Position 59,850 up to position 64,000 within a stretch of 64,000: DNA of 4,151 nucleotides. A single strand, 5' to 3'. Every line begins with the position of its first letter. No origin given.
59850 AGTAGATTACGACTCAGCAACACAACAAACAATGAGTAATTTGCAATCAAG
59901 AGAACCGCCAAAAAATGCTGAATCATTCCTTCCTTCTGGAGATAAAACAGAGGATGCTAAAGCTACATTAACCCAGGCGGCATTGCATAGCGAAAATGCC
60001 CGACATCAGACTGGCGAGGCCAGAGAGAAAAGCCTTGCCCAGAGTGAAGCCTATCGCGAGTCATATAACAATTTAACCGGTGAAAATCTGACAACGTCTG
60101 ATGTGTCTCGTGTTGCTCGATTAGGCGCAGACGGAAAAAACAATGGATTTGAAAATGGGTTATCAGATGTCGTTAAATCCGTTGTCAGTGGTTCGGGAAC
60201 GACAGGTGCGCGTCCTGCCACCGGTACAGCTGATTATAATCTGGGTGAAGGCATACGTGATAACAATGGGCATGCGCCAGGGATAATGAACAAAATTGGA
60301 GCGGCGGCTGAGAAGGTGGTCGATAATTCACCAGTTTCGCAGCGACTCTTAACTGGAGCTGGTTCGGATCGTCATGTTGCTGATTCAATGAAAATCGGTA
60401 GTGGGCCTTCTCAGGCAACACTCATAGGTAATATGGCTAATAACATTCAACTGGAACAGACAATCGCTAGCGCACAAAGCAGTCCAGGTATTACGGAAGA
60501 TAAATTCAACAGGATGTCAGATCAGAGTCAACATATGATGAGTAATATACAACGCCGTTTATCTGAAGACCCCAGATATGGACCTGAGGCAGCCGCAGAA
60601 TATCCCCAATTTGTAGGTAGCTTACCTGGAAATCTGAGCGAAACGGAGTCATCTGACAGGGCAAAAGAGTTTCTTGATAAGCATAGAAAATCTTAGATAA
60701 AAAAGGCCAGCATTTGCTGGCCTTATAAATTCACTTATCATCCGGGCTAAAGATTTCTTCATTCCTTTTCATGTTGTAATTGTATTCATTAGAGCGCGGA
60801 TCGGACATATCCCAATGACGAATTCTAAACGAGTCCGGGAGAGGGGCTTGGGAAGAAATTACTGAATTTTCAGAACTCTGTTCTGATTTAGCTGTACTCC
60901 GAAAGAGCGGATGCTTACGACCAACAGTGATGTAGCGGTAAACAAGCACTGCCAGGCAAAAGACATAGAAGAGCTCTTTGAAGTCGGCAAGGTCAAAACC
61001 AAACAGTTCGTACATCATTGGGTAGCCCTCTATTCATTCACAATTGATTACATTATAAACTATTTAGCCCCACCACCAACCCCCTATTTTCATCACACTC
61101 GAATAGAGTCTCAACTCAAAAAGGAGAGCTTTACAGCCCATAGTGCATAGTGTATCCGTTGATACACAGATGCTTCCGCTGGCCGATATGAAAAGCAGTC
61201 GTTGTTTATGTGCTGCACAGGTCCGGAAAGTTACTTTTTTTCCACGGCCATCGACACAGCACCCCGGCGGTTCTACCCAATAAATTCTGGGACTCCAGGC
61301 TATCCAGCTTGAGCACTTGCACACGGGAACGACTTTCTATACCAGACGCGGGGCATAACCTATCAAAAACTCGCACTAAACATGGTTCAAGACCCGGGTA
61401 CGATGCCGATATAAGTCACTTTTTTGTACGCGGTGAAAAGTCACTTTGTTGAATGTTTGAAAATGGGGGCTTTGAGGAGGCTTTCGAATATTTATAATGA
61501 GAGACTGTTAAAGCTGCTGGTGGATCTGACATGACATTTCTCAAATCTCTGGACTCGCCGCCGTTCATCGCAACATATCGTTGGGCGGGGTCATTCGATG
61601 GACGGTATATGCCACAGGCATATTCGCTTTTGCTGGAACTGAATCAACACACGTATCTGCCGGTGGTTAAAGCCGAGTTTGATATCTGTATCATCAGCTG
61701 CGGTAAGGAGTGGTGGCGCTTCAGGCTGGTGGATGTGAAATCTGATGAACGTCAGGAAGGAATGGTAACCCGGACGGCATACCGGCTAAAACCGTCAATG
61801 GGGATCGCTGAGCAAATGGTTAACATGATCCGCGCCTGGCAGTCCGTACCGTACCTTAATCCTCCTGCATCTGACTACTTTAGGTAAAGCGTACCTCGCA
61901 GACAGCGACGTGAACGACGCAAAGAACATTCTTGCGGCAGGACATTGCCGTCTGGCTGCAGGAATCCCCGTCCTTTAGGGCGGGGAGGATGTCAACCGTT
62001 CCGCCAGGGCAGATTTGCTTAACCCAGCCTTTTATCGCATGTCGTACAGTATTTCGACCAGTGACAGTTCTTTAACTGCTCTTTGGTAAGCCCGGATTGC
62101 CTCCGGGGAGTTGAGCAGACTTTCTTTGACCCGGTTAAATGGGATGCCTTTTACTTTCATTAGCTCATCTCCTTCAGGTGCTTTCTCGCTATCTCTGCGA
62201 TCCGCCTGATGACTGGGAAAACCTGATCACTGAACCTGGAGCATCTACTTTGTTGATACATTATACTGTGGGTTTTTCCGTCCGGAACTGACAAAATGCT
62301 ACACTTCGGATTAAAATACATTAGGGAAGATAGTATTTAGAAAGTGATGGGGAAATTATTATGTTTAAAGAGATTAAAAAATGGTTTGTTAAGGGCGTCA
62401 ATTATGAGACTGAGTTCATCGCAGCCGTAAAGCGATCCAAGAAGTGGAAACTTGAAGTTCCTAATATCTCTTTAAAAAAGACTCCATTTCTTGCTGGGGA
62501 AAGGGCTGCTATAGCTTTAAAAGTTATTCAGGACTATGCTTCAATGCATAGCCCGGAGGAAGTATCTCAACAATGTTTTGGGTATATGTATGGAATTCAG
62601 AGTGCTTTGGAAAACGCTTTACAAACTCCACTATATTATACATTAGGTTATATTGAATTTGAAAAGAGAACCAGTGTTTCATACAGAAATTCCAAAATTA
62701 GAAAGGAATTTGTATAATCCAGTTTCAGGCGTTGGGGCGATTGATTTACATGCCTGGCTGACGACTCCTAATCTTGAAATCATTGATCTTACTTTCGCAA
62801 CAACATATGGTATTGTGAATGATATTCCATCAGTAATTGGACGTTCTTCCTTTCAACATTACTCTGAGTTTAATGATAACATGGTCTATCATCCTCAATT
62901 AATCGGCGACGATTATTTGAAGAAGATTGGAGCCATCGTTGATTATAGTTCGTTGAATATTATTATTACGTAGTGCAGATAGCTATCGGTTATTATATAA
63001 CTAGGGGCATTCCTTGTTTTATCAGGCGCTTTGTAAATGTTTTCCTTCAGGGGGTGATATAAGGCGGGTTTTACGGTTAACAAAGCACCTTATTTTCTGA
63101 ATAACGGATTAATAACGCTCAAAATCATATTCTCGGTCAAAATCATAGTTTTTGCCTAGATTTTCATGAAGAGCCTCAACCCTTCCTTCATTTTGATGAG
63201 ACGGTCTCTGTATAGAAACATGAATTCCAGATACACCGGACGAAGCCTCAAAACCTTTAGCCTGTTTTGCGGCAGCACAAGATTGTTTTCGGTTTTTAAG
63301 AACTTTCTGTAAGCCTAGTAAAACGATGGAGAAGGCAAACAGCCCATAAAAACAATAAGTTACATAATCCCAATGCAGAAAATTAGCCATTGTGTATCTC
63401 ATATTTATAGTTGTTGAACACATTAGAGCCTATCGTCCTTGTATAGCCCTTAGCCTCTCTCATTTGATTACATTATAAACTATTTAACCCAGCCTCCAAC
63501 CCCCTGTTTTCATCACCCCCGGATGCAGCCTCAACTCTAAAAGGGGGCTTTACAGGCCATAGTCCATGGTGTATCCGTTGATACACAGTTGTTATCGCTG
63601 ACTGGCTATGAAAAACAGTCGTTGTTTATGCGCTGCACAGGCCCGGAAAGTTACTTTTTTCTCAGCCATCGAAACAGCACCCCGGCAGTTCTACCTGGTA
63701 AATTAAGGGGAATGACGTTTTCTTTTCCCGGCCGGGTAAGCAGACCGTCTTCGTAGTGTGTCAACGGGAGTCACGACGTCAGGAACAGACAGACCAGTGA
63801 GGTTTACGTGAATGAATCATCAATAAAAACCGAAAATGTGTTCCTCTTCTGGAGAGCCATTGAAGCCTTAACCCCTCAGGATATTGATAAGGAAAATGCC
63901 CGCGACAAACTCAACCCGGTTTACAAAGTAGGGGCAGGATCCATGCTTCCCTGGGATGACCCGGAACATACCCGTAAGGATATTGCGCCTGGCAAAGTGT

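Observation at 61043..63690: Duplicated 235-bp upstream cassette with nested palindromes driving two small membrane-protein genes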

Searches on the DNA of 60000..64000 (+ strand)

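Call 5: search_rna_families(source=window, start=60000, end=64000, threshold=evalue, max_evalue=1, show_alignments=3)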
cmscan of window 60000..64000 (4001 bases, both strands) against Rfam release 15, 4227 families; matches with E-value up to 1: 2.
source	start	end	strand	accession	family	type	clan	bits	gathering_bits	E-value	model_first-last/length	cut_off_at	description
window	61889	62002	+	RF00062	HgcC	Gene;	-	21.8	50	0.051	1-130/130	no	HgcC family RNA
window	61800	61986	+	RF02656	sot0042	Gene; sRNA;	-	17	88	0.27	1-174/174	no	Sense overlapping transcript RNA 0042 (sot)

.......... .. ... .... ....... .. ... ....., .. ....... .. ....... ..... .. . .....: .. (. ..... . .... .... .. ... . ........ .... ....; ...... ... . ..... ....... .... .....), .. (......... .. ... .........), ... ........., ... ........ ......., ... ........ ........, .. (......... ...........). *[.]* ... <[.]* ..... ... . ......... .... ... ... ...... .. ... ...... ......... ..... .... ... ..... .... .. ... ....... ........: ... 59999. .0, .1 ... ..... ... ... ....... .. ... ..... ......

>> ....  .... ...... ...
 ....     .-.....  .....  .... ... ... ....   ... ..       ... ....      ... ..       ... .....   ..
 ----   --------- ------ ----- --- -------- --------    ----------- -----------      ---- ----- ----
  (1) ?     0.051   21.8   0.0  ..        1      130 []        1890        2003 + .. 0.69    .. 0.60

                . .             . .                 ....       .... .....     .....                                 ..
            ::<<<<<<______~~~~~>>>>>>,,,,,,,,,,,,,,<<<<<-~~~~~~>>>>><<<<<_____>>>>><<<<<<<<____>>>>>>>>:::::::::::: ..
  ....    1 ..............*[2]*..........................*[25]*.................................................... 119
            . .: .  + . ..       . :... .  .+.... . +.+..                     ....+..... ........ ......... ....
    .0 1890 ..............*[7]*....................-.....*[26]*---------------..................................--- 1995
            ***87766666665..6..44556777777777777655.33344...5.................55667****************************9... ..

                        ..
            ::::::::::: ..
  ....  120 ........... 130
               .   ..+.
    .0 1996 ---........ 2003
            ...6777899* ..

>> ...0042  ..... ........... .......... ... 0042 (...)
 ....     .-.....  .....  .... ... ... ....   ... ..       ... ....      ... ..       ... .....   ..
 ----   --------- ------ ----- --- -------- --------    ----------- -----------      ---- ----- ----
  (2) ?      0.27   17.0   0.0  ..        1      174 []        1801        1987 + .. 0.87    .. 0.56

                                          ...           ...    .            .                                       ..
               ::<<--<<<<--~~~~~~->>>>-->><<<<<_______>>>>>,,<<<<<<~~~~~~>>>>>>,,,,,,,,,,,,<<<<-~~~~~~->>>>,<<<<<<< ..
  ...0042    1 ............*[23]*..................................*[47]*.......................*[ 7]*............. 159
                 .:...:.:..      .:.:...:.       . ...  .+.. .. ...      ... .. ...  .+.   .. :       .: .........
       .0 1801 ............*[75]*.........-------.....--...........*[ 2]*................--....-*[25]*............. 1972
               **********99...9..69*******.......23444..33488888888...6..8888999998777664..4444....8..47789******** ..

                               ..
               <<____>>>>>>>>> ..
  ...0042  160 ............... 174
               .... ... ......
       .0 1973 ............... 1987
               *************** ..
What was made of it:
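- On Structured cis-regulatory RNA or small RNA: Rfam: no hit in the cassettes (call 5).
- Rfam finds nothing in the cassettes even at E <= 1 (call 5).
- Tried and rejected: Rfam scan of 60000-64000 at E <= 1 gave only two weak chance hits outside the cassettes (call 5).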

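Call 6: search_dna_similar(query=window:61019-61330:+, collection=plasmids, mode=distant, max_rows=40, rows=spread)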
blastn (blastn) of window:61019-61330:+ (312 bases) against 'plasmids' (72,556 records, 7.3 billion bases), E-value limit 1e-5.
Records with a match: 566; places in all: 643; records where one place covers at least 80% of the query: 467.
Best place of each record, by identity: >=99% 59; 90-95% 1; 80-90% 494; 60-80% 12.
By first word of the organism name: Klebsiella 534; Raoultella 16; Escherichia 10; Citrobacter 2; Enterobacter 2; Shigella 1; Pluralibacter 1.
By predicted mobility (MOB-suite, as given by PLSDB): conjugative 557; non-mobilizable 7; mobilizable 2.
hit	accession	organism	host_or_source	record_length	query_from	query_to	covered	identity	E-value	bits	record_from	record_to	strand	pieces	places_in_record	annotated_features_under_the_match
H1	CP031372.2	Klebsiella pneumoniae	Homo sapiens,blood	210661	1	312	100%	100.0%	4e-158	563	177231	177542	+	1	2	none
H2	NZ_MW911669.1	Klebsiella pneumoniae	-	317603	1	312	100%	100.0%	4e-158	563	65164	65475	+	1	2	none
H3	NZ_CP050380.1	Klebsiella pneumoniae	Homo sapiens,Rectal swab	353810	1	312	100%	100.0%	4e-158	563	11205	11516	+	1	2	none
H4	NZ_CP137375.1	Klebsiella pneumoniae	Homo sapiens,pure culture,rectal swab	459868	1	312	100%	100.0%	4e-158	563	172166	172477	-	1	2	none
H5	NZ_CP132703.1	Klebsiella pneumoniae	Homo sapiens,blood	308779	1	312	100%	99.7%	2e-156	559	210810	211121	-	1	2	none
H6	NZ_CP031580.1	Klebsiella pneumoniae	Homo sapiens,Rectal swab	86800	1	312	100%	88.2%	6e-117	426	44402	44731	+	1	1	none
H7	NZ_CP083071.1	Klebsiella pneumoniae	Homo sapiens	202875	1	312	100%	88.2%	6e-117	426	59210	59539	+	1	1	none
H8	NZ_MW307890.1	Klebsiella pneumoniae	-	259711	1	312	100%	88.2%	6e-117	426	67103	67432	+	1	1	none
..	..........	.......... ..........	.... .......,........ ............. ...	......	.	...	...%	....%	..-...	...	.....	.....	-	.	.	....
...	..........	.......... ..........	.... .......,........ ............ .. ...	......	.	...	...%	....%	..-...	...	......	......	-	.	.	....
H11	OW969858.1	Klebsiella pneumoniae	Homo sapiens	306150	1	312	100%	88.2%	6e-117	426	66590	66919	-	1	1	none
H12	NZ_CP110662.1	Klebsiella pneumoniae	Homo sapiens,urine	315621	1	312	100%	88.2%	6e-117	426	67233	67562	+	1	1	none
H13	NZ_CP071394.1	Klebsiella michiganensis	Homo sapiens,urine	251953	1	312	100%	88.2%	6e-117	426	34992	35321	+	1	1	none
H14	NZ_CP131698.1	Klebsiella quasipneumoniae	Homo sapiens,culture,Abs/pus/wd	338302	1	312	100%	88.2%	6e-117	426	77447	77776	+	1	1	none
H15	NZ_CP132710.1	Klebsiella pneumoniae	Homo sapiens,wound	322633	1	312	100%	88.2%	6e-117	426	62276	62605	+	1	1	none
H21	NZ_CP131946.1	Klebsiella pneumoniae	Homo sapiens,urine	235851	1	274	88%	83.7%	2e-73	283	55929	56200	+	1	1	none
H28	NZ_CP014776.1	Pluralibacter gergoviae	Fish ball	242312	1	268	86%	84.0%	2e-73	282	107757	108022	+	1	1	none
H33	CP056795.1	Escherichia coli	culture,Freshwater sample from upstream ...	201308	1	268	86%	82.2%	2e-66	260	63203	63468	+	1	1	none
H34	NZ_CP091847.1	Klebsiella pneumoniae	Homo sapiens,cell bacteria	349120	1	246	79%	81.5%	1e-56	226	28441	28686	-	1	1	none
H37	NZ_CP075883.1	Klebsiella michiganensis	Homo sapiens,blood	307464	1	166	53%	89.2%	7e-53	214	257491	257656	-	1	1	none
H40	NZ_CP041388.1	Raoultella ornithinolytica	whole organism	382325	1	148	47%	77.7%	2e-23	116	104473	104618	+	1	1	none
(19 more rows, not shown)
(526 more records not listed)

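Call 7: get_annotated_region(hit=H3, flank=9000)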
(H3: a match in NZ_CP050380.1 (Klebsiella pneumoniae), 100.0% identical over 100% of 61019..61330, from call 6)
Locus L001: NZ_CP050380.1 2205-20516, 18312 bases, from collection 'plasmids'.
description: Klebsiella pneumoniae strain 51015 plasmid p51015_NDM_1, complete sequence
organism: Klebsiella pneumoniae (NCBI taxid 573)
taxonomy: Bacteria; Pseudomonadota; Gammaproteobacteria; Enterobacterales; Enterobacteriaceae; Klebsiella; Klebsiella pneumoniae
host: -; source: Homo sapiens,Rectal swab; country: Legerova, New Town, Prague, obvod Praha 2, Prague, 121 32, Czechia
typing (MOB-suite, as given by PLSDB): conjugative; replicon IncFIB,IncHI1B,rep_cluster_1254; relaxase MOBH; mating-pair formation MPF_F
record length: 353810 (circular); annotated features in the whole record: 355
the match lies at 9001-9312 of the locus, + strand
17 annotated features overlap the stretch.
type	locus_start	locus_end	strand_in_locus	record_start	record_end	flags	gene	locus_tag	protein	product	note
CDS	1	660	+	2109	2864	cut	-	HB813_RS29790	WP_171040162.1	hypothetical protein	-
CDS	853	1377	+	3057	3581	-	-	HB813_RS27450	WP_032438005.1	hypothetical protein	-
CDS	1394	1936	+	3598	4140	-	-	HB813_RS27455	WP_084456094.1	hypothetical protein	-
CDS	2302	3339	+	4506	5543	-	traF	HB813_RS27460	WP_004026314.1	conjugal transfer protein TraF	-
CDS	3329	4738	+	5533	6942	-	-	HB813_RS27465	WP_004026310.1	conjugal transfer protein TraH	-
CDS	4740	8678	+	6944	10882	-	-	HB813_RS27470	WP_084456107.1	conjugal transfer protein TraG N-terminal domain-containing protein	-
CDS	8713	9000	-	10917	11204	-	-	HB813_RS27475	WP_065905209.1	hypothetical protein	-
CDS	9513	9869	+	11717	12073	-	-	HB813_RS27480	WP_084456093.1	hypothetical protein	-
CDS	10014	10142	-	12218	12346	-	-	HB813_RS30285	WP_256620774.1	hypothetical protein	-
CDS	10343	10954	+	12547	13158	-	-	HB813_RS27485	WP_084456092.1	hypothetical protein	-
CDS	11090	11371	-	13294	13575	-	-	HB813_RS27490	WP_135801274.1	hypothetical protein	-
CDS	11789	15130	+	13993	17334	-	-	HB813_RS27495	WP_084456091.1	DEAD/DEAH box helicase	-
CDS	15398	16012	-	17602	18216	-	-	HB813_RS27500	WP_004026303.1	lytic transglycosylase domain-containing protein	-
CDS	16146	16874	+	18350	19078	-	-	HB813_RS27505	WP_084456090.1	thioredoxin fold domain-containing protein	-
CDS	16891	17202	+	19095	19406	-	-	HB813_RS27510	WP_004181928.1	hypothetical protein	-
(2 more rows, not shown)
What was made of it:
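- On CUP-type conserved upstream elements (IncN): The backbone here is MOBH/MPF_F IncHI-like (call 7).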

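Call 20: get_annotated_region(hit=H6, flank=2500)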
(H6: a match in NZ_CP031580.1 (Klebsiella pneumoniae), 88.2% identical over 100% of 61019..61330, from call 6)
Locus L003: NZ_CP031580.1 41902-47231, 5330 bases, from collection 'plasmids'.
description: Klebsiella pneumoniae strain N4b plasmid p1502320-3
organism: Klebsiella pneumoniae (NCBI taxid 573)
taxonomy: Bacteria; Pseudomonadota; Gammaproteobacteria; Enterobacterales; Enterobacteriaceae; Klebsiella; Klebsiella pneumoniae
host: -; source: Homo sapiens,Rectal swab; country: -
typing (MOB-suite, as given by PLSDB): conjugative; relaxase MOBH; mating-pair formation MPF_F
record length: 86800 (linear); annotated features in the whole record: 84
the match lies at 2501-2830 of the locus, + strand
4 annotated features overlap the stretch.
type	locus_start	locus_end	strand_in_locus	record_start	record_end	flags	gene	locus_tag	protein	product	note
CDS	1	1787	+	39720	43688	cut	-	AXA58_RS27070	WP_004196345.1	conjugal transfer protein TraG N-terminal domain-containing protein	-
CDS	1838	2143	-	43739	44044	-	-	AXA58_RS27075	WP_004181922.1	hypothetical protein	-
CDS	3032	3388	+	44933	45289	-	-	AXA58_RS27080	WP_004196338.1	hypothetical protein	-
CDS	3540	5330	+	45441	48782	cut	-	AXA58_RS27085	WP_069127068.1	DEAD/DEAH box helicase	-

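Call 21: get_annotated_region(hit=H21, flank=2500)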
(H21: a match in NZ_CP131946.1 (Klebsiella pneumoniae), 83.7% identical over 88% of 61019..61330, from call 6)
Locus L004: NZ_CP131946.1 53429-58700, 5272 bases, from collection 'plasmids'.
description: Klebsiella pneumoniae strain 2023CK-00111 plasmid unnamed1, complete sequence
organism: Klebsiella pneumoniae (NCBI taxid 573)
taxonomy: Bacteria; Pseudomonadota; Gammaproteobacteria; Enterobacterales; Enterobacteriaceae; Klebsiella; Klebsiella pneumoniae
host: -; source: Homo sapiens,urine; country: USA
typing (MOB-suite, as given by PLSDB): conjugative; replicon IncFIB; relaxase MOBH; mating-pair formation MPF_F
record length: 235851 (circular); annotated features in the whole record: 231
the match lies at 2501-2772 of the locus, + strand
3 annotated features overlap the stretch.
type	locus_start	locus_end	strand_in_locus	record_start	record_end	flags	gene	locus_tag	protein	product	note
CDS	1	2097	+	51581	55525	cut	-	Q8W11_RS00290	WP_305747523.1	conjugal transfer protein TraG N-terminal domain-containing protein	-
CDS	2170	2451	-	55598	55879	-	-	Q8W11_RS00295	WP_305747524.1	hypothetical protein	-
CDS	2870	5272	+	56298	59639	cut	-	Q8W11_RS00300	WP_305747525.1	AAA domain-containing protein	-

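Call 22: get_annotated_region(hit=H28, flank=2500)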
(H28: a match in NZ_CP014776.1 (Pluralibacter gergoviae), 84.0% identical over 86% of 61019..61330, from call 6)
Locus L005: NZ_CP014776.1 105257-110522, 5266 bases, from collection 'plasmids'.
description: Pluralibacter gergoviae strain FB2 plasmid pFB2.1, complete sequence
organism: Pluralibacter gergoviae (NCBI taxid 61647)
taxonomy: Bacteria; Pseudomonadota; Gammaproteobacteria; Enterobacterales; Enterobacteriaceae; Pluralibacter; Pluralibacter gergoviae
host: -; source: Fish ball; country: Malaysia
typing (MOB-suite, as given by PLSDB): conjugative; replicon IncFIB; relaxase MOBH; mating-pair formation MPF_F
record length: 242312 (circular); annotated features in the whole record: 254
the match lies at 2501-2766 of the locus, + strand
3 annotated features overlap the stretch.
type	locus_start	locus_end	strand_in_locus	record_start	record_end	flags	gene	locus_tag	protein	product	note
CDS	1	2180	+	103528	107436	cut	-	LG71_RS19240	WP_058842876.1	conjugal transfer protein TraG N-terminal domain-containing protein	-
CDS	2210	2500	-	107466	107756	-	-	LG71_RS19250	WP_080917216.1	hypothetical protein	-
CDS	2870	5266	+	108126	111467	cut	-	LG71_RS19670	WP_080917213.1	DEAD/DEAH box helicase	-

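Call 23: get_annotated_region(hit=H33, flank=2500)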
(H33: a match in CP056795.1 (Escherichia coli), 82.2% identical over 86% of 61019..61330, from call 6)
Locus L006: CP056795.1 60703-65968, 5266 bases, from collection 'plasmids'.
description: Escherichia coli strain RHBSTW-00177 plasmid pRHBSTW-00177_2, complete sequence
organism: Escherichia coli (NCBI taxid 562)
taxonomy: Bacteria; Pseudomonadota; Gammaproteobacteria; Enterobacterales; Enterobacteriaceae; Escherichia; Escherichia coli
host: -; source: culture,Freshwater sample from upstream of wastewater treatment plant; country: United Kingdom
typing (MOB-suite, as given by PLSDB): conjugative; replicon IncFIB,IncHI1B; relaxase MOBH; mating-pair formation MPF_F
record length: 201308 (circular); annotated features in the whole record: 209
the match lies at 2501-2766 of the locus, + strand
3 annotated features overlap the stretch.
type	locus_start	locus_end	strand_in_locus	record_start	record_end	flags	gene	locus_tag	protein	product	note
CDS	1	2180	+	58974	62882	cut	-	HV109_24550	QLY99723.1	conjugal transfer protein TraG N-terminal domain-containing protein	-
CDS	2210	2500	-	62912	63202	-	-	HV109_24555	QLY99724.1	hypothetical protein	-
CDS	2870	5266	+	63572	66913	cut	-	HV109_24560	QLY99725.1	viral (Super1) RNA helicase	-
